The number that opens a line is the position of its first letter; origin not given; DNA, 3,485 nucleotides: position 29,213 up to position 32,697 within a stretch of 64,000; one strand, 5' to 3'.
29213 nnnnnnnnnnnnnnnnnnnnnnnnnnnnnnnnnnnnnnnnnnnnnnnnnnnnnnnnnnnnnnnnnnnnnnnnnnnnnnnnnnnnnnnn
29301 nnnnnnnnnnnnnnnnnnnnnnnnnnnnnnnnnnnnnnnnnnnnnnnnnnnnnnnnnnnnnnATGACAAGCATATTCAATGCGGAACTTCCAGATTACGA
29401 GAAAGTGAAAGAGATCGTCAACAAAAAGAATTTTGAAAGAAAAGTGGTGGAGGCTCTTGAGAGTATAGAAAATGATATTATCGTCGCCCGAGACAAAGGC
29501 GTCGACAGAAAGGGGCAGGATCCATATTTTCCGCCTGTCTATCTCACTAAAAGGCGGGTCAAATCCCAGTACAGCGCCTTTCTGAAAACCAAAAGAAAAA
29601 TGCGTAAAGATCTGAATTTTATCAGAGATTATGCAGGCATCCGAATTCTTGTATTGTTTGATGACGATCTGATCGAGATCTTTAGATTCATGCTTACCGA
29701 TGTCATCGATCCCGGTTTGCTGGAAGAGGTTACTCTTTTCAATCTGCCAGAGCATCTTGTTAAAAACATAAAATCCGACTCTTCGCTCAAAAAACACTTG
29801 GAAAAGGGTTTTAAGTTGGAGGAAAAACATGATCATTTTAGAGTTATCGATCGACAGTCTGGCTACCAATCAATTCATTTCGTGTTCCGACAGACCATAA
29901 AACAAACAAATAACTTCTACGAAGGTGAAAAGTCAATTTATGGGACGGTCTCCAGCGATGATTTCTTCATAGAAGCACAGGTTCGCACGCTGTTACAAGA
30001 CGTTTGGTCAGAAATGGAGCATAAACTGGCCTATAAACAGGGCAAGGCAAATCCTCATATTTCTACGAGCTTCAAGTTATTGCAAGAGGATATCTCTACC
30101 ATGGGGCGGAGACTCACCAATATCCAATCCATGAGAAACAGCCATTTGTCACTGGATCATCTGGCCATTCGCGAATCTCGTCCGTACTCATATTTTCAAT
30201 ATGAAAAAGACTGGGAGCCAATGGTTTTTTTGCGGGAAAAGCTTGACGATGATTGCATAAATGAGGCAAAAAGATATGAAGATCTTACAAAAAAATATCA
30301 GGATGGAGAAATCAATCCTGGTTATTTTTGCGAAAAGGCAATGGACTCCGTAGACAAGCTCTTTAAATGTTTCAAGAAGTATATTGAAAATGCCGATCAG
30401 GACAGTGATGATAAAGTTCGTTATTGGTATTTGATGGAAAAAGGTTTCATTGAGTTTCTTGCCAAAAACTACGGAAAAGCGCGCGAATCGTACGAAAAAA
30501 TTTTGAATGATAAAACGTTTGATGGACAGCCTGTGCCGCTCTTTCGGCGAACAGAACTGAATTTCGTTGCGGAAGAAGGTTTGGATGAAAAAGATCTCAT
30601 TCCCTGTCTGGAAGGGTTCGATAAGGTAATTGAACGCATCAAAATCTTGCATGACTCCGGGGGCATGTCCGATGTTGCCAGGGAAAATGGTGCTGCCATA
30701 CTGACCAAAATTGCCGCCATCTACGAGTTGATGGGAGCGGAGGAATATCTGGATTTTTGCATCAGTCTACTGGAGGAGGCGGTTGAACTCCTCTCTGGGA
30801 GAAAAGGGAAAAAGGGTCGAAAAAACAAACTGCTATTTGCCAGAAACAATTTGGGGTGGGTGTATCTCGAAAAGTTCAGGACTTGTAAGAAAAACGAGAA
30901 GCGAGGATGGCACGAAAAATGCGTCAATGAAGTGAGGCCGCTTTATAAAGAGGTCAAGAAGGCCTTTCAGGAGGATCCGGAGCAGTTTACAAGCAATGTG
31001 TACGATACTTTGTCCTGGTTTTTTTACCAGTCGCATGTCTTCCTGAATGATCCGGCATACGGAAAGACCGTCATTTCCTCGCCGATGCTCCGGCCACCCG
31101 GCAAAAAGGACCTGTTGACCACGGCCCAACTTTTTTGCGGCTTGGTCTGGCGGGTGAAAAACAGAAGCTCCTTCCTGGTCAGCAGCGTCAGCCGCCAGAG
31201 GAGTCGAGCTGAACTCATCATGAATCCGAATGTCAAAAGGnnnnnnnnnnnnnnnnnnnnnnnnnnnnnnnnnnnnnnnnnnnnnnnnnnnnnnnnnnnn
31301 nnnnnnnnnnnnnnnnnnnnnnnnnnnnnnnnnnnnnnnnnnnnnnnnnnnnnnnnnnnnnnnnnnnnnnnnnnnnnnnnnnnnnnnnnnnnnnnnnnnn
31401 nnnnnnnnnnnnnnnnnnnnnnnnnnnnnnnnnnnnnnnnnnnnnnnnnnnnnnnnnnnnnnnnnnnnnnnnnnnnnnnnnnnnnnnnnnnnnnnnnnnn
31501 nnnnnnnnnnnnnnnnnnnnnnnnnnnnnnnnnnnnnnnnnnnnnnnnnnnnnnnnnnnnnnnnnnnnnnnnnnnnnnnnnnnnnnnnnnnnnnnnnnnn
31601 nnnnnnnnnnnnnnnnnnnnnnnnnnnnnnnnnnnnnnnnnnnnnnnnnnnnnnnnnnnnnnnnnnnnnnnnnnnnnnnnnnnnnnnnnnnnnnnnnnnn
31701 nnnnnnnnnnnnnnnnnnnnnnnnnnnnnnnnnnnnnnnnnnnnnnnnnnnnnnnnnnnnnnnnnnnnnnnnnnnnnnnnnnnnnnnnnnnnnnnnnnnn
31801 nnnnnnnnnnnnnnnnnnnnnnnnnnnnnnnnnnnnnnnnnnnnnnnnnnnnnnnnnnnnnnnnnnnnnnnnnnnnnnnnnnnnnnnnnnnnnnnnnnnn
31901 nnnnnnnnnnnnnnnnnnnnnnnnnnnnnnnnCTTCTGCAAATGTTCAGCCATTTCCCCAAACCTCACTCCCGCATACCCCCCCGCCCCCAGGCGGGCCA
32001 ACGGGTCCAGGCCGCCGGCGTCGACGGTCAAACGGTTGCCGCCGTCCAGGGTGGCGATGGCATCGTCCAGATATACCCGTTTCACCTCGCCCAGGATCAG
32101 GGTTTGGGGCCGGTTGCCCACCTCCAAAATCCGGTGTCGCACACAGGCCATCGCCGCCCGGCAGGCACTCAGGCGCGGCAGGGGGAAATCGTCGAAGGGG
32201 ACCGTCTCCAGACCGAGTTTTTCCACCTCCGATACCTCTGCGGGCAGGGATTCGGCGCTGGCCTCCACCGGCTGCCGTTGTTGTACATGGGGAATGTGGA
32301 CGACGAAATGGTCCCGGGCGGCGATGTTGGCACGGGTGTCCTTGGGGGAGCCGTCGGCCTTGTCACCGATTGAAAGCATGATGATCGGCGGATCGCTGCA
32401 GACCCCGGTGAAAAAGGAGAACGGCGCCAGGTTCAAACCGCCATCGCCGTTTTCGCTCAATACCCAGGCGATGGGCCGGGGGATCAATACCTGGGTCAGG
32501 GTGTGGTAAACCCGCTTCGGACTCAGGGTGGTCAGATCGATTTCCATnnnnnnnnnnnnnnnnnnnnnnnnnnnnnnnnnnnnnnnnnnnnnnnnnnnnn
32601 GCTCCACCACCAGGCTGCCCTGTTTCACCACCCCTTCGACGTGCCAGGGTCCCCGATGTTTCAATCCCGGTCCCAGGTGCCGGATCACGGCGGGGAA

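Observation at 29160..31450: Orphan RelA/SpoT-synthetase::helical-repeat fusion on an AT-rich islet: candidate single-gene toxSAS-like defence/stress module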

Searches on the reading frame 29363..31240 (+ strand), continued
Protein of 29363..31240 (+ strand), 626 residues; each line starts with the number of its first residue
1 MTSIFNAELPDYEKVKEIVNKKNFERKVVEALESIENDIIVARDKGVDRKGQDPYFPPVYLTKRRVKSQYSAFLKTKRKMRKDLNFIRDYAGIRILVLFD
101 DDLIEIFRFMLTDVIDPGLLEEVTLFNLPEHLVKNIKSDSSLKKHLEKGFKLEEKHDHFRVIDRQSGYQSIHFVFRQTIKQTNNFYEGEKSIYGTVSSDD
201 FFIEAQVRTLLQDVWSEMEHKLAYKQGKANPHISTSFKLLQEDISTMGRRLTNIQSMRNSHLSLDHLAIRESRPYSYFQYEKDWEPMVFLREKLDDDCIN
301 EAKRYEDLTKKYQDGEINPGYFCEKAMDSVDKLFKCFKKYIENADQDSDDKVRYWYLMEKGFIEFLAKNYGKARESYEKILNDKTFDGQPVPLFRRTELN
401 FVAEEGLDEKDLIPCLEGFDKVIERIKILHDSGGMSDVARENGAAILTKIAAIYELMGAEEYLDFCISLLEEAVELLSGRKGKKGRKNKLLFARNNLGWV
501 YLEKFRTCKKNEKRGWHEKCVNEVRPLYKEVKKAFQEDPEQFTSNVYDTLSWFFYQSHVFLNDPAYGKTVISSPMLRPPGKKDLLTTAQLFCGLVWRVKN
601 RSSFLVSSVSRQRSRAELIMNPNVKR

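Call 90: search_protein_families(library=pfam, proteins=[L048:3078-4754:+, L035:4658-5905:-, L042:347-1759:+, L028:8133-9488:+, L038:523-3645:-, L033:4280-5029:-, L017:13979-14638:+, L031:3460-6039:-, L045:2630-4021:+, L027:10505-11995:-], max_evalue=0.00001)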
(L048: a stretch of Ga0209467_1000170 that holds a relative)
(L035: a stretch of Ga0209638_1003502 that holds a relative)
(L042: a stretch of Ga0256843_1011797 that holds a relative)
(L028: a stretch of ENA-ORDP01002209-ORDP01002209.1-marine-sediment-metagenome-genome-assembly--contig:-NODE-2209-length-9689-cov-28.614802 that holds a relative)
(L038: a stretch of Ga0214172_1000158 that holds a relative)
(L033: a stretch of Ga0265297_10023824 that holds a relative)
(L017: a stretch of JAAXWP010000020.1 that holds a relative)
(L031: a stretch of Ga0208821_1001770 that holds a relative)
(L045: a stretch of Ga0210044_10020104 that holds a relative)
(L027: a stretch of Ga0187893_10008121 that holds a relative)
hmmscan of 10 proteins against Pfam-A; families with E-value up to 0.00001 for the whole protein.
L048:3078-4754:+ (559 aa): 1 family
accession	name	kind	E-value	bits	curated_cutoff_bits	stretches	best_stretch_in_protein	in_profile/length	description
PF01420.25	Methylase_S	-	1.3e-36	126.8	22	2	88-262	1-164/168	Type I restriction modification DNA specificity domain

L035:4658-5905:- (416 aa): 0 families

L042:347-1759:+ (471 aa): 1 family
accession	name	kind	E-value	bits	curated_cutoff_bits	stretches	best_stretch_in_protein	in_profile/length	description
PF01420.25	Methylase_S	-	2.6e-13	51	22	1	308-452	31-161/168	Type I restriction modification DNA specificity domain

L028:8133-9488:+ (452 aa): 3 families
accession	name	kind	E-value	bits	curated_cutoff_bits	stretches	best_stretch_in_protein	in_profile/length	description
PF13565.12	HTH_32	-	9.6e-14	52.1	33.7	1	35-114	1-73/73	Homeodomain-like domain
PF13358.12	DDE_3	-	2.4e-11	44.1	28.6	1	180-324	26-145/146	DDE superfamily endonuclease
PF13551.12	HTH_29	-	3.4e-06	27.5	28.1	1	13-66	5-63/64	Winged helix-turn helix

L038:523-3645:- (1041 aa): 6 families
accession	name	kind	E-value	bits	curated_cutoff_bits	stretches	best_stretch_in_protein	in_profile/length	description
PF04851.21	ResIII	-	1.3e-34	120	22.5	1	316-469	3-164/164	Type III restriction enzyme, res subunit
PF11907.13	DUF3427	-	6.1e-21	75.4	27.7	1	882-1030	122-273/280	Domain of unknown function (DUF3427)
PF00270.35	DEAD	-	1.3e-11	44.9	26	1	321-468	4-161/167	DEAD/DEAH box helicase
PF00271.37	Helicase_C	-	1.3e-09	38.7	23.5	1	557-650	16-109/110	Helicase conserved C-terminal domain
PF09565.16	RE_NgoFVII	-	9.3e-07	28.7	23.8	1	202-260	77-136/162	NgoFVII restriction endonuclease N-terminal PLD domain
PF13091.12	PLDc_2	-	9.4e-06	25.9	27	0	178-276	37-132/132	PLD-like domain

L033:4280-5029:- (250 aa): 7 families
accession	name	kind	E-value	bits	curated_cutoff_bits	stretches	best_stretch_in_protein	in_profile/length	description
PF13847.12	Methyltransf_31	-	1.6e-12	47.8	27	1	34-148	1-117/145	Methyltransferase domain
PF13649.12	Methyltransf_25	-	2.8e-12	47.6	27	1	40-136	1-97/97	Methyltransferase domain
PF08241.18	Methyltransf_11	-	2.3e-10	41.4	21.2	1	41-140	1-95/95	Methyltransferase domain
PF02353.26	CMAS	-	5.6e-08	32.9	27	1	22-140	48-164/273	Mycolic acid cyclopropane synthetase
PF08242.18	Methyltransf_12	-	4.8e-07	30.9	30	1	41-138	1-98/98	Methyltransferase domain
PF01209.24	Ubie_methyltran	-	4.5e-06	26.6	20.1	0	34-140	45-151/233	ubiE/COQ5 methyltransferase family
PF13489.12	Methyltransf_23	-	7.9e-06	26.1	27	0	22-143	10-119/164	Methyltransferase domain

L017:13979-14638:+ (220 aa): 1 family
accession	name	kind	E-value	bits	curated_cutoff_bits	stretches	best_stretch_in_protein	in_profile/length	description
PF13358.12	DDE_3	-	1.3e-30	106.6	28.6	1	30-180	1-145/146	DDE superfamily endonuclease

L031:3460-6039:- (860 aa): 2 families
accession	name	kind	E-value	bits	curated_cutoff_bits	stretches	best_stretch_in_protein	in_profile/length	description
PF22763.1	NrS1-1_pol-like_HBD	-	7.4e-17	61.4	27.9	1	177-238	2-64/64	NrS-1 polymerase HBD domain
PF06048.17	DUF927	-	1.2e-06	28.8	22.6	1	460-569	176-276/284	Domain of unknown function (DUF927)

L045:2630-4021:+ (464 aa): 3 families
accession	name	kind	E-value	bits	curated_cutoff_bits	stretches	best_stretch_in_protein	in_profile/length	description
PF04552.19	Sigma54_DBD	-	2e-57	193.9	22.8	1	301-459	2-160/160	Sigma-54, DNA binding domain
PF04963.19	Sigma54_CBD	-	2.5e-36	125.6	22.9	1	99-289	3-184/185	Sigma-54 factor, core binding domain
PF00309.25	Sigma54_AID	-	8e-15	54.9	23.8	1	4-49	1-46/46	Sigma-54 factor, Activator interacting domain (AID)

L027:10505-11995:- (497 aa): 0 families

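Call 92: search_protein_families(library=phrogs, proteins=[window:29363-31240:+], max_evalue=0.01)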
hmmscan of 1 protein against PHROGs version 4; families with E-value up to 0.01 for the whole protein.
window:29363-31240:+ (626 aa): 4 families
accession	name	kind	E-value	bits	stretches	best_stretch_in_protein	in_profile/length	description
phrog_9640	-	unknown function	1.1e-08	35.7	1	165-231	118-176/365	-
phrog_32462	-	unknown function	0.0013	18.8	1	153-232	107-180/330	-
phrog_4773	-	unknown function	0.0038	17.3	0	154-217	131-180/353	-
phrog_2211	-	unknown function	0.0058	17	0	188-231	164-211/395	-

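Call 94: search_protein_families(library=pfam, proteins=[L048:7213-7893:+, L051:690-1085:+, L034:1613-1855:+, L033:1186-2106:+, L028:3913-5061:+, L056:7570-7866:+, L056:9444-9704:+, L050:122-376:+, L050:2198-3061:+, L027:9622-9975:-], max_evalue=0.001)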
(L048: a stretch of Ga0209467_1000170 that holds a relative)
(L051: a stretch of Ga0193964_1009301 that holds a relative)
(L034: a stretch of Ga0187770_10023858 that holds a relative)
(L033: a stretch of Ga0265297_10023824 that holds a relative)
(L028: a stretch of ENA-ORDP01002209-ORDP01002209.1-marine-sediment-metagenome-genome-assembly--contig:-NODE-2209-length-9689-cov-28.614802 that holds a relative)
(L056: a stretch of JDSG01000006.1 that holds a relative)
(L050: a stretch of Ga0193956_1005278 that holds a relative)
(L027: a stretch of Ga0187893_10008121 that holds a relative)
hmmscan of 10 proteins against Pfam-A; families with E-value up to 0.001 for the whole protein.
L048:7213-7893:+ (227 aa): 0 families

L051:690-1085:+ (132 aa): 0 families

L034:1613-1855:+ (81 aa): 0 families

L033:1186-2106:+ (307 aa): 1 family
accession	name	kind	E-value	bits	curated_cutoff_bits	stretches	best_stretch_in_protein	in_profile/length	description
PF10137.14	CAP12-PCTIR_TIR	-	2.2e-41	141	24.7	1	162-280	1-118/119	CAP12/Pycsar effector protein, TIR domain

L028:3913-5061:+ (383 aa): 2 families
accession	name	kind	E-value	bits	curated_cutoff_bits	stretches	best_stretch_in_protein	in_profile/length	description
PF00665.32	rve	-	4.5e-20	72.2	32.6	1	151-249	3-100/102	Integrase core domain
PF13683.12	rve_3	-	1.1e-13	51.2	26.5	1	240-305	2-67/67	Integrase core domain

L056:7570-7866:+ (99 aa): 1 family
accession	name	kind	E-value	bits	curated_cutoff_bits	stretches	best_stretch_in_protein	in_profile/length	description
PF02245.21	Pur_DNA_glyco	-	3.5e-05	23.7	27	1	11-73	117-177/181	Methylpurine-DNA glycosylase (MPG)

L056:9444-9704:+ (87 aa): 0 families

L050:122-376:+ (85 aa): 0 families

L050:2198-3061:+ (288 aa): 2 families
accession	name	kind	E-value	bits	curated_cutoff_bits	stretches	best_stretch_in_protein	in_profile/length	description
PF13328.12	HD_4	-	4.8e-08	33.3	27.2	1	7-87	1-79/156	HD domain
PF24838.2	8xMP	-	4e-05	23.9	30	1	170-285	15-132/136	Octameric membrane protein family (8xMP)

L027:9622-9975:- (118 aa): 0 families

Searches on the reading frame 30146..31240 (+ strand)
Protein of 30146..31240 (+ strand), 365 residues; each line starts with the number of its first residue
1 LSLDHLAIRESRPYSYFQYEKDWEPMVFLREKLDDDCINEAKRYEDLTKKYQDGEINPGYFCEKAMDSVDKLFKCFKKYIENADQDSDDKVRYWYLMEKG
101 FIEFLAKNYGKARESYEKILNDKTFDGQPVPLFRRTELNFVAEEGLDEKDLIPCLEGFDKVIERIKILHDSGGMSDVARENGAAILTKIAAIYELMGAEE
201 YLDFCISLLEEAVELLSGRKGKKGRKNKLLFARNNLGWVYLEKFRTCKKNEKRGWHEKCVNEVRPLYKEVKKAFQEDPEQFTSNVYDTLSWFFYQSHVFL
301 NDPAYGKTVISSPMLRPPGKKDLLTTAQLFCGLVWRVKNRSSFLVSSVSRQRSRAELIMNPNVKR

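Call 27: search_protein_representatives(alignment_id=A2)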
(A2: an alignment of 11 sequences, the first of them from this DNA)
Query: 11 sequences, 337 profile positions. Proteins with E-value up to 0.001 (for the whole library): 255; up to 1e-10: 182; up to 1e-30: 156. The best 150 are listed.
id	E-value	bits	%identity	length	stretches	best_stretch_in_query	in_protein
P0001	1.3e-125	435.5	-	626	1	2-335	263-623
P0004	3.8e-120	417.5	-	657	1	2-336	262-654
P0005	2.4e-113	395.1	-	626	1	2-335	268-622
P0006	1.2e-102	359.9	-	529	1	1-335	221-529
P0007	4.6e-98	344.9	-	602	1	2-333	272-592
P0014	3.5e-92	325.5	-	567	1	1-334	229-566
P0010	1.4e-88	313.7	-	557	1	1-331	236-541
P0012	5.2e-85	302.0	-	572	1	3-333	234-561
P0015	9.1e-77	274.9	-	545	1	10-331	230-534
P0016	1.2e-75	271.2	-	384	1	4-333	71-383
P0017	3.8e-75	269.6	-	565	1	2-334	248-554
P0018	2.1e-72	260.5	-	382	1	1-333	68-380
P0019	4.3e-72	259.5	-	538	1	6-335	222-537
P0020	6.0e-72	259.0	-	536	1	6-335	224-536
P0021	2.0e-71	257.3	-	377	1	8-332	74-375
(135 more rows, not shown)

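Call 91: search_solved_structures(query=A2, max_evalue=1)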
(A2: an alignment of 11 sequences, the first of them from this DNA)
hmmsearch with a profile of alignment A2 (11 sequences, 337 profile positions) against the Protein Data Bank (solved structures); distinct sequences matched with E-value up to 1: 3.
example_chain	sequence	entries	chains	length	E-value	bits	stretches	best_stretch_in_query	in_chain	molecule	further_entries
2crp_A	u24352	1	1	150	0.0047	19.4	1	58-161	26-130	Regulator of G-protein signaling 5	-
8bd7_A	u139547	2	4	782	0.016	17.6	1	47-185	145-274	IFT88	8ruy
7x9s_A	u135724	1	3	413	0.016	17.6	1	93-151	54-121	GmaR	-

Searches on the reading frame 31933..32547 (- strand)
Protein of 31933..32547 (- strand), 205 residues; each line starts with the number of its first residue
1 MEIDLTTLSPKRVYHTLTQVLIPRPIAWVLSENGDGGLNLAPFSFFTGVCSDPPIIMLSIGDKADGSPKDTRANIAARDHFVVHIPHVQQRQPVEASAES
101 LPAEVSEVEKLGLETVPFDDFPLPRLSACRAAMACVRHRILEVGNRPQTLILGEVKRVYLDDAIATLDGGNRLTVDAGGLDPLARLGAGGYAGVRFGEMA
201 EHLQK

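Call 54: find_homologous_proteins(query=window:31933-32547:-, max_evalue=1e-20)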
Query window:31933-32547:- (205 aa): 1509 proteins with E <= 1e-20 among 2025 candidates; the best 120 are listed.
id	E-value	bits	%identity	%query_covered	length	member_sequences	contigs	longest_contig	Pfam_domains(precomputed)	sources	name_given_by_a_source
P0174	1.7e-132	457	100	100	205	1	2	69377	PF01613.25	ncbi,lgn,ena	-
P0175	5.2e-73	263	60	95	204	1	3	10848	PF01613.25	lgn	-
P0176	2.5e-72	261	61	97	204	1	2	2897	PF01613.25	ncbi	-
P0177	7.2e-72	259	60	95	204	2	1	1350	PF01613.25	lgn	-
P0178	2.3e-71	258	62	94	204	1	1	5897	PF01613.25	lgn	-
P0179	3.1e-71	257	64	97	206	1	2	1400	PF01613.25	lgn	-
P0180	3.6e-71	257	62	95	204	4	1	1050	PF01613.25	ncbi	-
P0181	4.6e-71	257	60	97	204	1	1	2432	PF01613.25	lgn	-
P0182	4.7e-71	257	64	94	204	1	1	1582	PF01613.25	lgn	-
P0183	2.1e-70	254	57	98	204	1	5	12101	PF01613.25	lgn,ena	-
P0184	3.7e-70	254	60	97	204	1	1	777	PF01613.25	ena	-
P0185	1.5e-69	252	61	95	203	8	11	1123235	PF01613.25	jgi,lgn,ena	-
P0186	1.6e-69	252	59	97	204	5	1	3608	PF01613.25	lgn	-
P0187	1.8e-69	251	61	93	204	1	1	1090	PF01613.25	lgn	-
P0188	2.7e-69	251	61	97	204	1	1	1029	PF01613.25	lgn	-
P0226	6.3e-66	240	61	97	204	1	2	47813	PF01613.25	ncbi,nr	ncbi:MAG: flavin reductase family protein [Magnetococcales bacterium]|nr:flavin reductase family pro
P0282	3.4e-64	234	59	97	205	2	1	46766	PF01613.25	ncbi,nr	ncbi:MAG: flavin reductase family protein [Magnetococcales bacterium]|nr:flavin reductase family pro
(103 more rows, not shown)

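Call 55: find_encoding_contigs(protein=P0226, flank=10000, max_places=2)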
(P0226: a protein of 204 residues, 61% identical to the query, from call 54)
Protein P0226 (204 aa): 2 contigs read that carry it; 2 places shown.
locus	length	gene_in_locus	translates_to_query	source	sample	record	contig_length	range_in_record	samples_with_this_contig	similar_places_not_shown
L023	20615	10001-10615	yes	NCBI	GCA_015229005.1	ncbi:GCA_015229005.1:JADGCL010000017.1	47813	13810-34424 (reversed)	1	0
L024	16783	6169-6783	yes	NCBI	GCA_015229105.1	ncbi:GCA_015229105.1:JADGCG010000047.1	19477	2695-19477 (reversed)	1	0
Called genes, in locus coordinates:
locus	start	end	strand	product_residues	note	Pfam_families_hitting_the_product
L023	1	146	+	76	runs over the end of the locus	PF00137:ATP-synt_C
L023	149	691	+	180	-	PF02326:YMF19 (weak), PF00430:ATP-synt_B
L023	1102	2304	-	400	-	PF04055:Radical_SAM, PF06969:HemN_C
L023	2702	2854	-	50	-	PF05930:Phage_AlpA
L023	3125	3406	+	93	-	PF04365:BrnT_toxin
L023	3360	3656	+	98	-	PF14384:BrnA_antitoxin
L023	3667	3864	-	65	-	-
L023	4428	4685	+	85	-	-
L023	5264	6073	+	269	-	PF01177:Asp_Glu_race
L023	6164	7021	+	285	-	PF00085:Thioredoxin, PF13098:Thioredoxin_2, PF07719:TPR_2 (faint), PF13432:TPR_16 (faint), PF14559:TPR_19, PF14561:TPR_20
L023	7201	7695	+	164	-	-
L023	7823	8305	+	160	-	-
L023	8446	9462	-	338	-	PF00158:Sigma54_activat, PF14532:Sigma54_activ_2, PF07728:AAA_5 (weak), PF25601:AAA_lid_14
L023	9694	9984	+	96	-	PF10073:GapR_DNA-bd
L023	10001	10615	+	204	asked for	PF01613:Flavin_Reduct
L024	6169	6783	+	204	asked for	PF01613:Flavin_Reduct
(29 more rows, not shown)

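Call 56: find_encoding_contigs(protein=P0282, flank=10000, max_places=2)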
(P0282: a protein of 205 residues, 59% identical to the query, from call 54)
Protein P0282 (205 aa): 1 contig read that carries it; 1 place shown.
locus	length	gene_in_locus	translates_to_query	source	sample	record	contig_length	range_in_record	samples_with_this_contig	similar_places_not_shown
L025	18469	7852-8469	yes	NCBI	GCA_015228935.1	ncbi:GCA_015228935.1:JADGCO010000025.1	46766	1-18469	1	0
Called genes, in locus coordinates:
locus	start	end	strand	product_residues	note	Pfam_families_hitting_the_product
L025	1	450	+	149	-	PF00005:ABC_tran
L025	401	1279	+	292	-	PF25988:HH_CyaD, PF25994:HH_AprE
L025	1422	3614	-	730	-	PF23023:Anti-Pycsar_Apyc1, PF00753:Lactamase_B (weak), PF12706:Lactamase_B_2 (weak), PF00027:cNMP_binding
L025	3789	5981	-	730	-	PF08447:PAS_3, PF13188:PAS_8 (faint), PF00989:PAS, PF08448:PAS_4 (weak), PF13426:PAS_9, PF13487:HD_5, PF01966:HD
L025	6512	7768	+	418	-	PF00579:tRNA-synt_1b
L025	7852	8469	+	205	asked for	PF01613:Flavin_Reduct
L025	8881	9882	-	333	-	PF00072:Response_reg, PF00990:GGDEF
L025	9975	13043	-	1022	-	PF00989:PAS, PF08448:PAS_4, PF13426:PAS_9, PF24820:Diguanyl_cycl_sensor, PF00989:PAS, PF13426:PAS_9, PF00512:HisKA, PF02518:HATPase_c, +5 more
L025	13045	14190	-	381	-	PF08495:FIST, PF10442:FIST_C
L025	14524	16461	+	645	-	PF00672:HAMP, PF00989:PAS (faint), PF13426:PAS_9 (weak), PF00990:GGDEF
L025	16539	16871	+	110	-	PF00034:Cytochrom_C (weak)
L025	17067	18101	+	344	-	PF22113:Mtrc-MtrF_II-IV_dom (faint), PF14537:Cytochrom_c3_2 (faint), PF14522:Cytochrome_C7 (faint), PF22678:Cytochrom_c_NrfB-like, PF09699:Paired_CXXCH_1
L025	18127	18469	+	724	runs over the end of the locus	PF11854:MtrB_PioB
